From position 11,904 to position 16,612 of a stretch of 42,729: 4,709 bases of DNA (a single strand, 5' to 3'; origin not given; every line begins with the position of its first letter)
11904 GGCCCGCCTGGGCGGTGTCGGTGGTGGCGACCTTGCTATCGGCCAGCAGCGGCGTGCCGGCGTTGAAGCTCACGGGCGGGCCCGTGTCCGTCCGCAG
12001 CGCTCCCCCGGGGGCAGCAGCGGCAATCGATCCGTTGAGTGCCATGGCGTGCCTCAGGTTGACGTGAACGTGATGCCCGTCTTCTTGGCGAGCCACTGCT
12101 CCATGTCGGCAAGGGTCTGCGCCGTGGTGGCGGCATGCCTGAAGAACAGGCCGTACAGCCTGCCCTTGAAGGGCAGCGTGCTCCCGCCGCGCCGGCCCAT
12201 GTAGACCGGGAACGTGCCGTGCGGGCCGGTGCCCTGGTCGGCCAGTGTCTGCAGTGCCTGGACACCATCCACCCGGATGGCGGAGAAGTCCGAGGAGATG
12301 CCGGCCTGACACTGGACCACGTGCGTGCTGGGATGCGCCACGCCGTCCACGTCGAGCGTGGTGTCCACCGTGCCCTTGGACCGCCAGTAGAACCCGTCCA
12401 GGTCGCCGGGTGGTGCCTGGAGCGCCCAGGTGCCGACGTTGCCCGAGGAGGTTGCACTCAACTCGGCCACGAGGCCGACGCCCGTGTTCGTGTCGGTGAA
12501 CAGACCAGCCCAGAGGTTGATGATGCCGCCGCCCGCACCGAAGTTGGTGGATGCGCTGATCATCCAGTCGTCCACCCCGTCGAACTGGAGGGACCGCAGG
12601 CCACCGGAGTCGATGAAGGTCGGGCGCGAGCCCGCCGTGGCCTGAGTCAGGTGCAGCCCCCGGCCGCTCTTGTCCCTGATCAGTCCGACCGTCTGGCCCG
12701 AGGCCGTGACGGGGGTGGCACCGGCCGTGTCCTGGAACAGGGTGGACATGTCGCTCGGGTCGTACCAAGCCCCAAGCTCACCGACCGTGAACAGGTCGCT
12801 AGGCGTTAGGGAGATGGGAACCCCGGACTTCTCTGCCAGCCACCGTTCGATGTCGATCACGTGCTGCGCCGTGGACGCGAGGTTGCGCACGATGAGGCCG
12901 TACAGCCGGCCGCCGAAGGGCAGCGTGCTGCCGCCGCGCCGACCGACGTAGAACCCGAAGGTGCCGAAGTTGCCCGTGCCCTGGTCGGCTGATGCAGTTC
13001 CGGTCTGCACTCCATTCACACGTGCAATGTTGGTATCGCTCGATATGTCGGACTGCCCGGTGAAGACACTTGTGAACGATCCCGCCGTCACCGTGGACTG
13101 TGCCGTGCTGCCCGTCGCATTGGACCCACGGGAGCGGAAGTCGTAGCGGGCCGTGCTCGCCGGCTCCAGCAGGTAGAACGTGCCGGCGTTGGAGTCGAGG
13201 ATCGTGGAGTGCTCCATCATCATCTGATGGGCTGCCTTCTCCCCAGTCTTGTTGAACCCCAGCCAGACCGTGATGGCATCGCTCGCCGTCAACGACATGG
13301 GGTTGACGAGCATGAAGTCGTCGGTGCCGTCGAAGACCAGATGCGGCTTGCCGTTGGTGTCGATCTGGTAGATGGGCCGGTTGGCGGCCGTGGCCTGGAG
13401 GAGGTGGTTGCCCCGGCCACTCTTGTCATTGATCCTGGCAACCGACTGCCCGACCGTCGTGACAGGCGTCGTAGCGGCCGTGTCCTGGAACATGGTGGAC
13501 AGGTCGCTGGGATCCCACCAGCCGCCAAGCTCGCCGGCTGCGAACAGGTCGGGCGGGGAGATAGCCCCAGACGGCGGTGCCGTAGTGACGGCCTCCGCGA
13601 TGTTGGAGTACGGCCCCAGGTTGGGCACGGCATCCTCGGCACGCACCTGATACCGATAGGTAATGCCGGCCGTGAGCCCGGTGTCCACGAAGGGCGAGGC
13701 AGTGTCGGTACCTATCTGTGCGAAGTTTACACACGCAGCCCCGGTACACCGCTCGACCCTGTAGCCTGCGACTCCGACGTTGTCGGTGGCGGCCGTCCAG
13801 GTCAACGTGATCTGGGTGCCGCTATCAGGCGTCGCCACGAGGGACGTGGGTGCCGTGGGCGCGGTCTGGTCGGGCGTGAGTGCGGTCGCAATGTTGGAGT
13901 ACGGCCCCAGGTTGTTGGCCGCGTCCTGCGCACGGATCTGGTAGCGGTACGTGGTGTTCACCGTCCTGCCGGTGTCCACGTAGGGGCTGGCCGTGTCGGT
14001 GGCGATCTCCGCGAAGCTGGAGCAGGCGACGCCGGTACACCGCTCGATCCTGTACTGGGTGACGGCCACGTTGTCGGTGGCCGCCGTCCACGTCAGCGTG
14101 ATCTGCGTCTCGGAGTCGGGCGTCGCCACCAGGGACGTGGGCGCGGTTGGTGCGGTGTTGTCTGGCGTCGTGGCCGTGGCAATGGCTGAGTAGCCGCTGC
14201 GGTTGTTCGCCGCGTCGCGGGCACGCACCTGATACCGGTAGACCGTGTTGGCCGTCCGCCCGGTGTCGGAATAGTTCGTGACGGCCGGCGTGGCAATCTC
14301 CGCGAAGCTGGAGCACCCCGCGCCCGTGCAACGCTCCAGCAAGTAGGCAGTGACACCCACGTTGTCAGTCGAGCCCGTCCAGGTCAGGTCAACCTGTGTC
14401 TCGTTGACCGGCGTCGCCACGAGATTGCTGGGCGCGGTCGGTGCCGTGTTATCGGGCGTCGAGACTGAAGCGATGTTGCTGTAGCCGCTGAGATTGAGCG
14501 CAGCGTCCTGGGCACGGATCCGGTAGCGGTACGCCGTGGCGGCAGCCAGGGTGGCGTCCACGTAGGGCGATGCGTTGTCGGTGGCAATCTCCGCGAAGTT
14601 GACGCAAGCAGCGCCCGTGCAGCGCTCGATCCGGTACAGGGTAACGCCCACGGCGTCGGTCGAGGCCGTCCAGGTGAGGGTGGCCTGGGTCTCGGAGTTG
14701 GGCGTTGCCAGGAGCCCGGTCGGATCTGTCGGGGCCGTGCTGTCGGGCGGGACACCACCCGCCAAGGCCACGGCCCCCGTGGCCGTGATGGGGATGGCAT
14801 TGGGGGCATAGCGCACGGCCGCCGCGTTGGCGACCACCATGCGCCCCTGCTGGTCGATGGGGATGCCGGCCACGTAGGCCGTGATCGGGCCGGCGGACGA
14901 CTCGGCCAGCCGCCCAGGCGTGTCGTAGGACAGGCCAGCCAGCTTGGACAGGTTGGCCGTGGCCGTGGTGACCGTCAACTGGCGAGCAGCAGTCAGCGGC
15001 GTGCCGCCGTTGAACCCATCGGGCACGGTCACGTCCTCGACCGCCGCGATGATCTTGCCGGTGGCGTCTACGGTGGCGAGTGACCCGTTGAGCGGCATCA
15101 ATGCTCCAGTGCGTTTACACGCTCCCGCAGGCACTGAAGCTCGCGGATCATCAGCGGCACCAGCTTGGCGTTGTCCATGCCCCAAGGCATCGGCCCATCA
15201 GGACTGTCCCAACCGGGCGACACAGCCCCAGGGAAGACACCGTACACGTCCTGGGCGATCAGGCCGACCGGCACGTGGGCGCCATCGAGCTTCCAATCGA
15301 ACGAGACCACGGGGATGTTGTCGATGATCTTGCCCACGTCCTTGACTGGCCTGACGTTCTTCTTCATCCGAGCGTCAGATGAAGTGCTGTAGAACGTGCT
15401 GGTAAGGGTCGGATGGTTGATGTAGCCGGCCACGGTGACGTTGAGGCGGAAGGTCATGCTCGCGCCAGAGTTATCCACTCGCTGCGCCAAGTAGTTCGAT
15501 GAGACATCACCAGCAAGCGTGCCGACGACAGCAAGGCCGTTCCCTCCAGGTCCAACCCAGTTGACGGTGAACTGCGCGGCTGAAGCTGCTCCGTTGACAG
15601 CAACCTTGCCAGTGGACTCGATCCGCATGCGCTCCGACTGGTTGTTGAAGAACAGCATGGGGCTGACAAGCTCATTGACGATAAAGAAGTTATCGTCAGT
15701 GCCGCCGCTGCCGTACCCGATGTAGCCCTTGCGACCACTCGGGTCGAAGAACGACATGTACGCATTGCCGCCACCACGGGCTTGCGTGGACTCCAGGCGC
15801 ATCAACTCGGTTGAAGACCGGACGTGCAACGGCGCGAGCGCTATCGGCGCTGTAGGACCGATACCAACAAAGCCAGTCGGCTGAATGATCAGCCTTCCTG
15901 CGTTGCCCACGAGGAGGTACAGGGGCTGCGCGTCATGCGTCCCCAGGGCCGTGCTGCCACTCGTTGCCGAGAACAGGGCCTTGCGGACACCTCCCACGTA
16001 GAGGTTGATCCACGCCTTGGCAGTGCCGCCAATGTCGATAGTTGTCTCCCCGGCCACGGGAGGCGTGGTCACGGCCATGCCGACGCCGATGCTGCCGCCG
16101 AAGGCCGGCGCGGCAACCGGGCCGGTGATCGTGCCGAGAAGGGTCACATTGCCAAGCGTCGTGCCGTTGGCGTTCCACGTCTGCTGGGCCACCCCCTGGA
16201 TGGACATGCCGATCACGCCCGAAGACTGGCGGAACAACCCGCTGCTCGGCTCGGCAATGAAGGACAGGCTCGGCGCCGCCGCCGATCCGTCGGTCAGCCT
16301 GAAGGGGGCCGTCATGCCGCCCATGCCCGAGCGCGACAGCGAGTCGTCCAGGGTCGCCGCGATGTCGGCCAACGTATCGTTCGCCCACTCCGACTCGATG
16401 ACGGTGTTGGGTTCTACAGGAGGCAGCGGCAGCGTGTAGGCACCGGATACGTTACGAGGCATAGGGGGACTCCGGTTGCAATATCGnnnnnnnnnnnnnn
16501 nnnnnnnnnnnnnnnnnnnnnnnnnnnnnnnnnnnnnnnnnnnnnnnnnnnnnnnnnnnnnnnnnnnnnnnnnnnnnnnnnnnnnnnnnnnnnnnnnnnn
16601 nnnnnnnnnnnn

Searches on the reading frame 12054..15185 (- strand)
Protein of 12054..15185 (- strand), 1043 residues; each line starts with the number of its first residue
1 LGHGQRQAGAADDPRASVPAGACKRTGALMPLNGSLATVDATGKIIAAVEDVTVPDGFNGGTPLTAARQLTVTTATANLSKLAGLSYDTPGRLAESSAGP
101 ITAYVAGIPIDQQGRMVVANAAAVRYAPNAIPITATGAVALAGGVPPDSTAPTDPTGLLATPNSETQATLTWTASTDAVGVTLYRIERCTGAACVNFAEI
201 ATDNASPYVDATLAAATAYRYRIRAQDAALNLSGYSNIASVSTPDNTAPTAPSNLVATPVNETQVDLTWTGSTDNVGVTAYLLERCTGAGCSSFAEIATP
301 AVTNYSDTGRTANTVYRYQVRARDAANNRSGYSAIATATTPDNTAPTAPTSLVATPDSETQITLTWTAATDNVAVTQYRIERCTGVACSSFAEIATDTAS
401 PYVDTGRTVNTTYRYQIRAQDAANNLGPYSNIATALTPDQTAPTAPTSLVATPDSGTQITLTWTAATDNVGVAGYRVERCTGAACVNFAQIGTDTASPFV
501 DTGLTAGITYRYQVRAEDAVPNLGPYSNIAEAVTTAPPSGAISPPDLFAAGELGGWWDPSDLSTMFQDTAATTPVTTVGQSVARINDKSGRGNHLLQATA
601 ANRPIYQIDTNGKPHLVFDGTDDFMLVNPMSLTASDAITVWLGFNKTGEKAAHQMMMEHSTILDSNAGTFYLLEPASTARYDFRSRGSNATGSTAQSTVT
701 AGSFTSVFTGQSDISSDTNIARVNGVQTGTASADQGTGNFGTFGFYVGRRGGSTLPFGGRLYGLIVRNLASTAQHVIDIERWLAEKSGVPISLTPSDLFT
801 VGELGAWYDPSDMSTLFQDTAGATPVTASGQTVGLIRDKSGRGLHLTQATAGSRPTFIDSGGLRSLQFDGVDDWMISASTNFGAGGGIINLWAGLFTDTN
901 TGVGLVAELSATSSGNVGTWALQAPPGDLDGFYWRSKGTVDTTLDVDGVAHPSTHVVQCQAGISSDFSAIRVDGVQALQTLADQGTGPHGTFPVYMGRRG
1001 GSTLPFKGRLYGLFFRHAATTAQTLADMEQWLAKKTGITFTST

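Call 52: search_protein_families(library=phrogs, proteins=[window:12054-15185:-], max_evalue=0.001)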
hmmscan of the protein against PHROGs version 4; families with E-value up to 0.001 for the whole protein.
window:12054-15185:- (1043 aa): 8 families
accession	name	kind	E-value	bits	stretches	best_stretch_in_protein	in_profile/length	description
phrog_1696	-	tail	1.2e-47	162.8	4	438-534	210-300/2079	major tail protein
phrog_6813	-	unknown function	1.6e-30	107.1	4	431-552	597-710/907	-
phrog_10993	-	head and packaging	3.6e-27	96.4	4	246-351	261-367/556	Hoc-like head decoration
phrog_31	-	tail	1.4e-22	80.4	3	248-438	866-1063/1565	central tail fiber J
phrog_10356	-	head and packaging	1.8e-22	80.3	2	552-799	387-633/852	virion structural protein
phrog_18315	-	unknown function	1.4e-14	54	2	150-243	104-197/918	-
phrog_33719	-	unknown function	7.7e-14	52.4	3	347-554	279-473/636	-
phrog_21285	-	head and packaging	7e-09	34.1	1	244-534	293-569/2143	virion structural protein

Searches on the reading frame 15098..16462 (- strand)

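Call 52: search_protein_families(library=phrogs, proteins=[window:15098-16462:-], max_evalue=0.001)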
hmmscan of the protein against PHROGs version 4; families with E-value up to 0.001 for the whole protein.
window:15098-16462:- (454 aa): 21 families
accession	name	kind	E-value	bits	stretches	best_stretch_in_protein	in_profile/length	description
phrog_5668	-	tail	5.7e-24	85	1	257-453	1372-1555/1567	tail fiber protein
phrog_18345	-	tail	1.3e-16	61.2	1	276-453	774-954/956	tail fiber protein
phrog_9942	-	tail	6.9e-15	55.1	2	338-447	907-1032/1178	tail fiber protein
phrog_22896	-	tail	1.3e-12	47.7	1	279-453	639-805/808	tail protein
phrog_19195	-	head and packaging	7.3e-12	44.8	1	274-417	1203-1343/1425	virion structural protein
phrog_1980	-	tail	4e-11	43.9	1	82-452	123-426/449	tail fiber protein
phrog_8215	-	tail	2.1e-09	37.3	1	344-452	896-992/1000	baseplate wedge initiator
phrog_11011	-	tail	9.7e-09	34.6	1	317-454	1134-1275/1291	long tail fiber protein distal subunit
phrog_28992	-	unknown function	9.9e-08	32.5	1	332-415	224-301/343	-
phrog_6921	-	tail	1.3e-07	31.8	1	274-453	548-728/738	tail fiber protein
phrog_7841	-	unknown function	1.8e-07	31.5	1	359-453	392-485/489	-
phrog_1699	-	tail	4.6e-07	29.8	1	322-453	878-988/1000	long tail fiber protein distal subunit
phrog_5481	-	tail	1.4e-06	28.1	1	313-451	874-1014/1043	tail fiber protein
phrog_18186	-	tail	1.6e-06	28.1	1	328-415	457-539/582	baseplate wedge subunit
phrog_6121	-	head and packaging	2e-06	28.5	1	302-417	272-375/392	virion structural protein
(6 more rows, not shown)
